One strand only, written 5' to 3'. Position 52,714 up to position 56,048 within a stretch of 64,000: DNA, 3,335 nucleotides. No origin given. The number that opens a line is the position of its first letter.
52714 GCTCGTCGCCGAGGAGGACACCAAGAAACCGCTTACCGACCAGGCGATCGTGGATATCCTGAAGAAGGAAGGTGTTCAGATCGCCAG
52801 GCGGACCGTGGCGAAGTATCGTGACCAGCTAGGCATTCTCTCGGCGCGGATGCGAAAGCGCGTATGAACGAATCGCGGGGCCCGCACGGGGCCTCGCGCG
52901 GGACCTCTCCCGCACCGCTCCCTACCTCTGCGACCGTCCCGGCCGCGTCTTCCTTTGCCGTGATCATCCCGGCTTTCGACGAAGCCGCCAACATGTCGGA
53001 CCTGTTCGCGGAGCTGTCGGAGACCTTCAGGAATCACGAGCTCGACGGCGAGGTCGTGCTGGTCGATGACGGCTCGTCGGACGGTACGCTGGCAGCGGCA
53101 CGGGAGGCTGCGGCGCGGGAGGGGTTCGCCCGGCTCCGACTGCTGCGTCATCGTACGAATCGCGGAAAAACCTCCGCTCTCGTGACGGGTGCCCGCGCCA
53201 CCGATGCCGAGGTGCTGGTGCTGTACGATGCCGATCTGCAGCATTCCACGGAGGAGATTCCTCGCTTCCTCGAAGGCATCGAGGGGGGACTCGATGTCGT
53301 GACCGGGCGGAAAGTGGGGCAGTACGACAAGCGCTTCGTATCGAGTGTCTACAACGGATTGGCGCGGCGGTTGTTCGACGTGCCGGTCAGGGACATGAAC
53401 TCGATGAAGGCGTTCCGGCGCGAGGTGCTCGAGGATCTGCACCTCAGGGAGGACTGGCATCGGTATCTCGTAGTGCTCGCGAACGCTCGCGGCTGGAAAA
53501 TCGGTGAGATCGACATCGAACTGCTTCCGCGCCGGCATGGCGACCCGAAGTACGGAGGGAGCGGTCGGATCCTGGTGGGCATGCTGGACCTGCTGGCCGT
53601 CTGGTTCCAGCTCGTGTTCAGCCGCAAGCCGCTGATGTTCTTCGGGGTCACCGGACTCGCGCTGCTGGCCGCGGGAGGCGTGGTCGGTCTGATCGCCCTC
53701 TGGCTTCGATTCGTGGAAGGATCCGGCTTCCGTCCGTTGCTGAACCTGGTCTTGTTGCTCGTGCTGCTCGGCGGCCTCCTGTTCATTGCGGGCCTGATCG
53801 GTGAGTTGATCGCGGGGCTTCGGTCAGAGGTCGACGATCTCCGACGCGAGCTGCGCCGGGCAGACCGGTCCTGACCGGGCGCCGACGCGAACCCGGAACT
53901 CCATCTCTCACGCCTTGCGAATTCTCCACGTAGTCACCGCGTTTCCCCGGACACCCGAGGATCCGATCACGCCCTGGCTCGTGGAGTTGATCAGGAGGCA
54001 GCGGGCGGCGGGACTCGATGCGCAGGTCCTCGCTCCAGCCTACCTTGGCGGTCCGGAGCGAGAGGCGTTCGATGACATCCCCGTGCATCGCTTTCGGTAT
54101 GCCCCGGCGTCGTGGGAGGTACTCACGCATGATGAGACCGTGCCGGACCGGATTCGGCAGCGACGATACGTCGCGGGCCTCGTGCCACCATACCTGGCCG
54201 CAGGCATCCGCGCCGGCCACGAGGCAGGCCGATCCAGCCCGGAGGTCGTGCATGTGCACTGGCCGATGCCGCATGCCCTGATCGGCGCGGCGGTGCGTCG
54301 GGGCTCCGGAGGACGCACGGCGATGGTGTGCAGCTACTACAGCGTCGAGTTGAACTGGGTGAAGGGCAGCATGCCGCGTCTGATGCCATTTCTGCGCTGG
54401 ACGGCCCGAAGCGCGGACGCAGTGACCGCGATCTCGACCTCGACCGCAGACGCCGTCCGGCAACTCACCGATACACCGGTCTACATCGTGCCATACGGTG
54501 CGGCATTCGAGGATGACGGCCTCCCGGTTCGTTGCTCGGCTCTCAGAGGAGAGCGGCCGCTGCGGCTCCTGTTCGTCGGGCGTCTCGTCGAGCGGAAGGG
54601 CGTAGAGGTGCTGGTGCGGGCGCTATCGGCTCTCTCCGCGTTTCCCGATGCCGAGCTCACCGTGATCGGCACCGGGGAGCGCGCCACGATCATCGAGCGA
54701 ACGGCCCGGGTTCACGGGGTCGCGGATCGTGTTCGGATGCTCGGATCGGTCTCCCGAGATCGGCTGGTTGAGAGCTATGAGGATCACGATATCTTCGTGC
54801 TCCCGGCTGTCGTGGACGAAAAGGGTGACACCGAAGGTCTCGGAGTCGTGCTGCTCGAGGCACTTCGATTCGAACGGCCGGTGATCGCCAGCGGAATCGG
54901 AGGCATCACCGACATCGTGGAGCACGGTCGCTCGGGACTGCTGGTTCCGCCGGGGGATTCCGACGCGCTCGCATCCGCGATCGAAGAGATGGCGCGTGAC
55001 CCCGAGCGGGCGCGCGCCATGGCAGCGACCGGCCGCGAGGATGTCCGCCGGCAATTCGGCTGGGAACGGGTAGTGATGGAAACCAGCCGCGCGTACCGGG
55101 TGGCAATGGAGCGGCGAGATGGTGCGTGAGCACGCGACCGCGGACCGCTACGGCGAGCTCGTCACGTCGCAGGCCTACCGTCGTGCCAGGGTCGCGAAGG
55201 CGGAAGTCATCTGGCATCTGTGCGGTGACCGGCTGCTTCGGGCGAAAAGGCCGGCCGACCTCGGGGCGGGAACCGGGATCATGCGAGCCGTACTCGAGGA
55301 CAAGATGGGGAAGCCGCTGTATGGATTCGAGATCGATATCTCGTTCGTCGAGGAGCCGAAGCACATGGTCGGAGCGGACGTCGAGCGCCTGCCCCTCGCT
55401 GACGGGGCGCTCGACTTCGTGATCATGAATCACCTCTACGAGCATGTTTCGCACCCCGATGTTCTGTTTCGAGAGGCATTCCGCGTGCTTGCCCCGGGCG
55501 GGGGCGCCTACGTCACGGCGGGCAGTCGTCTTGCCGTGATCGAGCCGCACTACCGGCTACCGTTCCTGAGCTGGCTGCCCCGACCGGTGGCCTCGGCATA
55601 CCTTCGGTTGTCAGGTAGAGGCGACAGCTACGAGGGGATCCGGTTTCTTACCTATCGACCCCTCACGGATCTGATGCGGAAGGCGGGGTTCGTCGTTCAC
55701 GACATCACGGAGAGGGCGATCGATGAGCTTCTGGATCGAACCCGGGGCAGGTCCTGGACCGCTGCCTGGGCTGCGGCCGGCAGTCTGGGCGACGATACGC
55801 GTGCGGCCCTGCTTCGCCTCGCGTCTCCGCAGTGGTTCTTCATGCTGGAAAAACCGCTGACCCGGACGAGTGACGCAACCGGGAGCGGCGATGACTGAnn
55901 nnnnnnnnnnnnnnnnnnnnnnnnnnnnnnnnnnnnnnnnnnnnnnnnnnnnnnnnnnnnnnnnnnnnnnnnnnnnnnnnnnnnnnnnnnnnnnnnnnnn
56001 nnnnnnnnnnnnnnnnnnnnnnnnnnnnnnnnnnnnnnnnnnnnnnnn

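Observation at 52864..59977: Six-gene lipid-linked glycosylation module translationally coupled to rpoN and adjacent to the lptCAB genes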

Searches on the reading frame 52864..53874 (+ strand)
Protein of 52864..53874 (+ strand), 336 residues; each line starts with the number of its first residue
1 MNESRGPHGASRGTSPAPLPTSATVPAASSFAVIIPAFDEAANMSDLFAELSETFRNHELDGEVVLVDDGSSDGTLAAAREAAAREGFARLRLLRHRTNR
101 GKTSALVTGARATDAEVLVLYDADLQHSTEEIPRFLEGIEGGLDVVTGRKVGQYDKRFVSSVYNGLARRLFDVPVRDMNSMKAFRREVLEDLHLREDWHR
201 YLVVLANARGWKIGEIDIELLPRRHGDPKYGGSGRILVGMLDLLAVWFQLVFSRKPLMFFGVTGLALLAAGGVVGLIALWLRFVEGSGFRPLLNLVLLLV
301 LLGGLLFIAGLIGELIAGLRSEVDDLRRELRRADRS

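Call 3: search_protein_families(library=pfam, proteins=[window:52864-53874:+], max_evalue=0.01)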
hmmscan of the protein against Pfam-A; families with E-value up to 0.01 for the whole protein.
window:52864-53874:+ (336 aa): 2 families
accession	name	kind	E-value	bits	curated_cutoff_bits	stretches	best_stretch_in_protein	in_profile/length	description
PF00535.33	Glycos_transf_2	-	2.3e-23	83.4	23.3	1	33-161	2-126/168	Glycosyl transferase family 2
PF13641.12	Glyco_tranf_2_3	-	5.9e-09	36.7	27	1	31-193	3-175/230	Glycosyltransferase like family 2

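Call 5: search_protein_families(library=ncbifam, proteins=[window:52864-53874:+], max_evalue=0.01)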
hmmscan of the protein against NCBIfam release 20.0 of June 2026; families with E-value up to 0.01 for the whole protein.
window:52864-53874:+ (336 aa): 18 families
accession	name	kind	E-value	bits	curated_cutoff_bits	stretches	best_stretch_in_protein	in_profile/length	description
NF007986.1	PRK10714.1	equivalog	8.1e-29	100.6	529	1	30-323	7-300/316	undecaprenyl-phosphate 4-deoxy-4-formamido-L-arabinose transferase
NF047588.1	GlcsyltransPgfSStrep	equivalog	6.5e-23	81.4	500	1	32-323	4-294/308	glycosyltransferase PgfS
TIGR04182.1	glyco_TIGR04182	equivalog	2.4e-18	66.5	325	1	32-323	3-289/293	S-layer glycoprotein N-glycosyltransferase AglJ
NF058614.1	PPMAGASynPpgS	equivalog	6.8e-16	58.4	370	1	33-221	4-197/226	polyprenyl-phospho-N-acetylgalactosaminyl synthase PpgS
NF010496.0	PRK13915.1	equivalog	2.1e-12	46.8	262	1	28-131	30-133/307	glucosyl-3-phosphoglycerate synthase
NF041391.1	DPhHxTase_Halo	equivalog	2.6e-12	46.2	375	1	38-224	4-187/213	dolichyl-phosphate hexose transferase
TIGR03937.1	PgaC_IcaA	equivalog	1.9e-11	43.6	422.3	1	28-124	44-135/407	poly-beta-1,6-N-acetyl-D-glucosamine synthase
TIGR03965.1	mycofact_glyco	equivalog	5.7e-11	42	280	1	21-126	66-166/467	mycofactocin biosynthesis glycosyltransferase MftF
TIGR04283.1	glyco_like_mftF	equivalog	5.6e-10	39.2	182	1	32-128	2-86/221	TIGR04283 family arsenosugar biosynthesis glycosyltransferase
TIGR03469.1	HpnB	hypoth_equivalog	6.4e-10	38.6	379.25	1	27-137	42-158/386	hopene-associated glycosyltransferase HpnB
NF041875.1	EPS_EpsD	equivalog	7.9e-10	38.6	370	1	32-138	2-103/325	exopolysaccharide biosynthesis glycosyltransferase EpsD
NF041865.1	EpsU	equivalog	4.8e-06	25.8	700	1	22-144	32-152/394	exopolysaccharide biosynthesis GT2 family glycosyltransferase EpsU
NF050819.1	PolSacchBiosHfsG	equivalog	8.2e-06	25.2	500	1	27-130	10-107/302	polysaccharide biosynthesis protein HfsG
NF007482.0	PRK10073.1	equivalog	1.6e-05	24.1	423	1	29-137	6-108/334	glycosyltransferase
TIGR04242.1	nodulat_NodC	equivalog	2.2e-05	23.6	550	1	27-127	46-144/395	chitooligosaccharide synthase NodC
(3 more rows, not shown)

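Call 27: search_solved_structures(query=window:52864-53874:+, max_evalue=0.001)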
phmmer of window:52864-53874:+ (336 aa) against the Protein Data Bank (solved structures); distinct sequences matched with E-value up to 0.001: 12.
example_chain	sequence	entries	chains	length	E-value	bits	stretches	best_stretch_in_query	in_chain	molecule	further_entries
9hwj_A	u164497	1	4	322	9.2e-23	84.2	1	30-323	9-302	Undecaprenyl-phosphate 4-deoxy-4-formamido-L-arabinose transferase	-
9bhc_C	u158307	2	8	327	3.1e-22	82.5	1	30-323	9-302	Undecaprenyl-phosphate 4-deoxy-4-formamido-L-arabinose transferase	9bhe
8vxh_A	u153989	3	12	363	3.9e-22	82.1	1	30-323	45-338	Undecaprenyl-phosphate 4-deoxy-4-formamido-L-arabinose transferase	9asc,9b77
5mlz_A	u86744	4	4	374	9.9e-18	67.7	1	29-233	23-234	Dolichol monophosphate mannose synthase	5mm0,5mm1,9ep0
5eke_A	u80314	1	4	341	1.1e-12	51.1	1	22-323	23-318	Uncharacterized glycosyltransferase sll0501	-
5ekp_C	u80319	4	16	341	2e-12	50.2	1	22-323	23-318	Uncharacterized glycosyltransferase sll0501 | Glycosyltransferase sll0501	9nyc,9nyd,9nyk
9nye_A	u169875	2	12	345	2.1e-12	50.2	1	22-323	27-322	Glycosyltransferase sll0501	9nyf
6yv7_B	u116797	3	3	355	1.2e-06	31.3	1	31-126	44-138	Glycosyl transferase, family 2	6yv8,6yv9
6yv7_A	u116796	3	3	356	1.2e-06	31.3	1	31-126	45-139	Glycosyl transferase, family 2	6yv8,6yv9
4y6n_A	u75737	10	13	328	0.00057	22.5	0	26-128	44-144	Glucosyl-3-phosphoglycerate synthase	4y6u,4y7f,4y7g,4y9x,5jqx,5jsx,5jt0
3e25_A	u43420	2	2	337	0.0006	22.4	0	26-137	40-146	Putative uncharacterized protein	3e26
4ddz_A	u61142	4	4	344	0.00066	22.2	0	26-128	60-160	GLUCOSYL-3-PHOSPHOGLYCERATE SYNTHASE (GpgS) | Glucosyl-3-phosphoglycerate synthase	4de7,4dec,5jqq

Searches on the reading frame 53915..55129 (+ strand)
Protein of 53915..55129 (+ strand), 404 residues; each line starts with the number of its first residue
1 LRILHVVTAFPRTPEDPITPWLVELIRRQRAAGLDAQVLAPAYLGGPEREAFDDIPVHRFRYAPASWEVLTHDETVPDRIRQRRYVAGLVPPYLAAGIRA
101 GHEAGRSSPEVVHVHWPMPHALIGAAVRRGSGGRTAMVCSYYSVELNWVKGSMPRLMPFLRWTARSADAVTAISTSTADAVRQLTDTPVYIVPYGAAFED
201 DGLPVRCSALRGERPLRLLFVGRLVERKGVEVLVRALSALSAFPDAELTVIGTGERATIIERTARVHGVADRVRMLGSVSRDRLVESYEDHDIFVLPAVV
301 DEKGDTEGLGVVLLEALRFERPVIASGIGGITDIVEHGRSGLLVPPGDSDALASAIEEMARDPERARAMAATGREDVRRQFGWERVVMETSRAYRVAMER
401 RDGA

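Call 3: search_protein_families(library=pfam, proteins=[window:53915-55129:+], max_evalue=0.01)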
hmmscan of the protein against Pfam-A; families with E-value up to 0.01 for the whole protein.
window:53915-55129:+ (404 aa): 6 families
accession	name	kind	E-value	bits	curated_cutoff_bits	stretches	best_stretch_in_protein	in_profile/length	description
PF00534.26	Glycos_transf_1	-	4.1e-36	124.6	26.4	1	213-375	13-171/172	Glycosyl transferases group 1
PF13692.12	Glyco_trans_1_4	-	2.4e-34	119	27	1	217-362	3-142/142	Glycosyl transferases group 1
PF20706.3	GT4-conflict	-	5e-14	52.5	26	1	165-387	145-382/385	Family 4 Glycosyltransferase in conflict systems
PF13439.12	Glyco_transf_4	-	2.6e-13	50.8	28.5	1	22-195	8-165/170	Glycosyltransferase Family 4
PF13579.12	Glyco_trans_4_4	-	2e-12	48.2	29.7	1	23-194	8-157/158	Glycosyl transferase 4-like domain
PF13524.12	Glyco_trans_1_2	-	1.4e-08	35.2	25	1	242-388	11-140/144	Glycosyl transferase-like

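Call 5: search_protein_families(library=ncbifam, proteins=[window:53915-55129:+], max_evalue=0.01)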
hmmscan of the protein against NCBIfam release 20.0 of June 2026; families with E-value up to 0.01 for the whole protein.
window:53915-55129:+ (404 aa): 43 families (the best 25 are shown)
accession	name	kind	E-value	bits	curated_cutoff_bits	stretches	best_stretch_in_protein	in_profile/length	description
NF041876.1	EPS_EpsE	equivalog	5.8e-36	124.6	400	1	102-384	107-383/389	exopolysaccharide biosynthesis GT4 family glycosyltransferase EpsE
TIGR03999.1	thiol_BshA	equivalog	2.8e-28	98.9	273.7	1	109-397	85-373/375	N-acetyl-alpha-D-glucosaminyl L-malate synthase BshA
TIGR03088.1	stp2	hypoth_equivalog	1.9e-27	96.3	409.05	1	206-395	185-371/374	TIGR03088 family PEP-CTERM/XrtA system glycosyltransferase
TIGR03449.1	mycothiol_MshA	equivalog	5.2e-24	84.9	462.5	1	218-399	223-405/406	D-inositol-3-phosphate glycosyltransferase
TIGR02149.1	glgA_Coryne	subfamily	8.2e-24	84.4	302.4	1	210-395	200-388/391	glycogen synthase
TIGR04063.1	stp3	hypoth_equivalog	2.2e-23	82.8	442.05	1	218-396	216-394/397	TIGR04063 family PEP-CTERM/XrtA system glycosyltransferase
NF047684.1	TeichurnBiosyTuaC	equivalog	3.1e-21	75.7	550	1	106-395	106-387/391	teichuronic acid biosynthesis protein TuaC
TIGR04005.1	wcaL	equivalog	1.5e-20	73.5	537.6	1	213-386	220-395/406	colanic acid biosynthesis glycosyltransferase WcaL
NF038298.1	EPS_HpsO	equivalog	8e-18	64.4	575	1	219-382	205-372/388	hormogonium polysaccharide biosynthesis glycosyltransferase HpsO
NF046085.1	XrtY_assoc_Gly1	equivalog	6.2e-17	61.5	400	1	212-394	206-381/387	XrtY-associated glycosyltransferase XYAG1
NF053787.1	GlcN_PG_synth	equivalog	8.3e-15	54.5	480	1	218-396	200-358/361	N-acetylglucosaminyl phosphatidylglycerol synthase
NF012028.0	PRK15484.1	subfamily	7.1e-14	51.7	618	1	217-388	195-369/380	lipopolysaccharide N-acetylglucosaminyltransferase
TIGR04157.1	glyco_rSAM_CFB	subfamily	7.3e-14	51.6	400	1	218-351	230-355/406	TIGR04157 family glycosyltransferase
TIGR02472.1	sucr_P_syn_N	equivalog_domain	2.3e-13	49.8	576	1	218-388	251-432/439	sucrose-phosphate synthase, putative, glycosyltransferase domain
NF041879.1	EPS_EpsH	equivalog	3.9e-13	48.9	800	1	153-401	176-420/431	exopolysaccharide biosynthesis glycosyltransferase EpsH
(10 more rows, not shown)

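Call 58: search_solved_structures(query=window:53915-55129:+, max_evalue=1e-8)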
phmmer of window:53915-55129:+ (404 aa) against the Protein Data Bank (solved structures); distinct sequences matched with E-value up to 1e-8: 22.
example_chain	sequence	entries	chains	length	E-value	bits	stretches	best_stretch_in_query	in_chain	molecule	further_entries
2jjm_A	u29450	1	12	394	6.7e-28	101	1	84-394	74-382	GLYCOSYL TRANSFERASE, GROUP 1 FAMILY PROTEIN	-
3mbo_A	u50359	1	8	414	7.3e-28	100.9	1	84-394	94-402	Glycosyltransferase, group 1 family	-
6kih_A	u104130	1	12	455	3.9e-24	88.6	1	212-396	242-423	Tll1590 protein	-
3okc_A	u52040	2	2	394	1.2e-21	80.4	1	135-385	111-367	GDP-mannose-dependent alpha-(1-6)-phosphatidylinositol monomannoside mannosyltransferase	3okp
5d00_A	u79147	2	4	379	1.3e-21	80.3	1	80-394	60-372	N-acetyl-alpha-D-glucosaminyl L-malate synthase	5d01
3oka_A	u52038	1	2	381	1.4e-21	80.2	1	134-385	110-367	GDP-mannose-dependent alpha-(1-6)-phosphatidylinositol monomannoside mannosyltransferase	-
6d9t_A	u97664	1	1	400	8.7e-18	67.7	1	83-392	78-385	Glycosyl transferase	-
6n1x_A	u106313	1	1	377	9.1e-18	67.6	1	83-389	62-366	Glycosyltransferase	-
6tvp_A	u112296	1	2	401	1.2e-15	60.7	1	212-396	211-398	Alpha-maltose-1-phosphate synthase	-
2gej_A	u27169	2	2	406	1.5e-14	57.1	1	217-396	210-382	PHOSPHATIDYLINOSITOL MANNOSYLTRANSFERASE (PimA)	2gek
4n9w_A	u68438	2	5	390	1.7e-14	56.9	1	217-396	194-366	GDP-mannose-dependent alpha-(1-2)-phosphatidylinositol mannosyltransferase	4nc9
3c4q_A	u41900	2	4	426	8.1e-13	51.4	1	218-398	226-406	Predicted glycosyltransferases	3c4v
3c48_A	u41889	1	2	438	8.2e-13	51.3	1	218-398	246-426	Predicted glycosyltransferases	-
3fro_A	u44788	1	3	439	3e-10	42.9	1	215-400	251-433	GlgA glycogen synthase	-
2bis_A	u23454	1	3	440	3e-10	42.9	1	215-400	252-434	GLGA GLYCOGEN SYNTHASE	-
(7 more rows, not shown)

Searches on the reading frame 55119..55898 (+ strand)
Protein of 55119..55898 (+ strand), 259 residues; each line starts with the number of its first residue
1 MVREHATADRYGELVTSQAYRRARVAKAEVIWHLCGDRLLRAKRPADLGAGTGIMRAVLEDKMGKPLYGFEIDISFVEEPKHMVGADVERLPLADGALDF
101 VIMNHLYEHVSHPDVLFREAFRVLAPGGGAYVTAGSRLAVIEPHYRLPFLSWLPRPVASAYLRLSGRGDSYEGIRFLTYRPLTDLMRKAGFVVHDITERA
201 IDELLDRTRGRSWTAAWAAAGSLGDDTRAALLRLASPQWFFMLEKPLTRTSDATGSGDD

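Call 3: search_protein_families(library=pfam, proteins=[window:55119-55898:+], max_evalue=0.01)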
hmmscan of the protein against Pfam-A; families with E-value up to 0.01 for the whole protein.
window:55119-55898:+ (259 aa): 7 families
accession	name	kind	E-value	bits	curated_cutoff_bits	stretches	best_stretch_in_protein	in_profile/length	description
PF08241.18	Methyltransf_11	-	9.8e-15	55.4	21.2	1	47-130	2-93/95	Methyltransferase domain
PF13489.12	Methyltransf_23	-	1e-13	51.8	27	1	33-194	14-162/164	Methyltransferase domain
PF13649.12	Methyltransf_25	-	2.1e-09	38.4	27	1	47-128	3-97/97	Methyltransferase domain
PF08242.18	Methyltransf_12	-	1.2e-05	26.4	30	1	47-128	2-96/98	Methyltransferase domain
PF13847.12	Methyltransf_31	-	4.3e-05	23.7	27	1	47-136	9-113/145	Methyltransferase domain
PF01209.24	Ubie_methyltran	-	0.00018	21.4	20.1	1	84-192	103-214/233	ubiE/COQ5 methyltransferase family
PF05148.21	Methyltransf_8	-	0.005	17.2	27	1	78-133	103-157/219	Hypothetical methyltransferase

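Call 5: search_protein_families(library=ncbifam, proteins=[window:55119-55898:+], max_evalue=0.01)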
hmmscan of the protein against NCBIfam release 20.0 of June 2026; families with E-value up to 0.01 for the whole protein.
window:55119-55898:+ (259 aa): 13 families
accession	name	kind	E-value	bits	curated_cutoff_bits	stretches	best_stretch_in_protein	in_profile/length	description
NF045667.1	MTase_DVU1556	equivalog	6.1e-09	35.6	155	1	44-131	25-118/213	DVU_1556 family methyltransferase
NF008823.0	PRK11873.1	subfamily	1.1e-05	25.1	263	1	86-132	135-181/272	arsenite methyltransferase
NF041537.1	ArsM_AhpD_UU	exception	2.9e-05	23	510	1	86-130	134-178/345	arsenite methyltransferase/AhpD domain selenoprotein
NF001240.0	PRK00216.1-1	equivalog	0.00011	21.3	378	1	82-146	118-184/251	bifunctional demethylmenaquinone methyltransferase/2-methoxy-6-polyprenyl-1,4-benzoquinol methylase UbiE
TIGR01934.1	MenG_MenH_UbiE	subfamily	0.00012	21.5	158.35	1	81-192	90-204/223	ubiquinone/menaquinone biosynthesis methyltransferase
NF001241.0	PRK00216.1-2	equivalog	0.00021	21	327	1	47-171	57-184/231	demethylmenaquinone methyltransferase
TIGR02072.1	BioC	equivalog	0.0003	20.7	184.95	1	43-133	36-133/244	malonyl-ACP O-methyltransferase BioC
NF047649.1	MTase_UXPK_star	exception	0.0017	17.4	460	1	86-132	135-181/283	methyltransferase/UXPK-star double selenoprotein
NF040539.1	AST_met_ArsM_2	exception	0.0032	17.4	240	1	85-128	116-159/262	putative arsinothricin biosynthesis methyltransferase ArsM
NF001242.0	PRK00216.1-3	equivalog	0.0032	16.9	351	1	83-136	126-179/258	bifunctional demethylmenaquinone methyltransferase/2-methoxy-6-polyprenyl-1,4-benzoquinol methylase UbiE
NF052510.1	methyltran_MpqE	exception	0.0041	16.5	335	0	82-130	101-149/234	methyl-plastoquinone biosynthesis methyltransferase MpqE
TIGR02081.1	metW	equivalog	0.0047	16.5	189.5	0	45-123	17-101/194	methionine biosynthesis protein MetW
NF041255.1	mycofact_MftM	equivalog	0.0088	15.4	200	0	83-123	190-232/289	mycofactocin oligosaccharide methyltransferase MftM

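Call 57: search_solved_structures(query=window:55119-55898:+, max_evalue=0.01)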
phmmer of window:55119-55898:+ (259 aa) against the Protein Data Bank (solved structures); distinct sequences matched with E-value up to 0.01: 3.
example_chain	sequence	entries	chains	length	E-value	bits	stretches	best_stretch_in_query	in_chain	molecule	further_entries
1vlm_A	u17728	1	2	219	6.7e-07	32.3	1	39-196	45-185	SAM-dependent methyltransferase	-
2yqz_A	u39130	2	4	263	0.0011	21.8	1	66-130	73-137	Hypothetical protein TTHA0223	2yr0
2avn_A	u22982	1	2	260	0.0086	18.9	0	39-134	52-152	ubiquinone/menaquinone biosynthesis methyltransferase-related protein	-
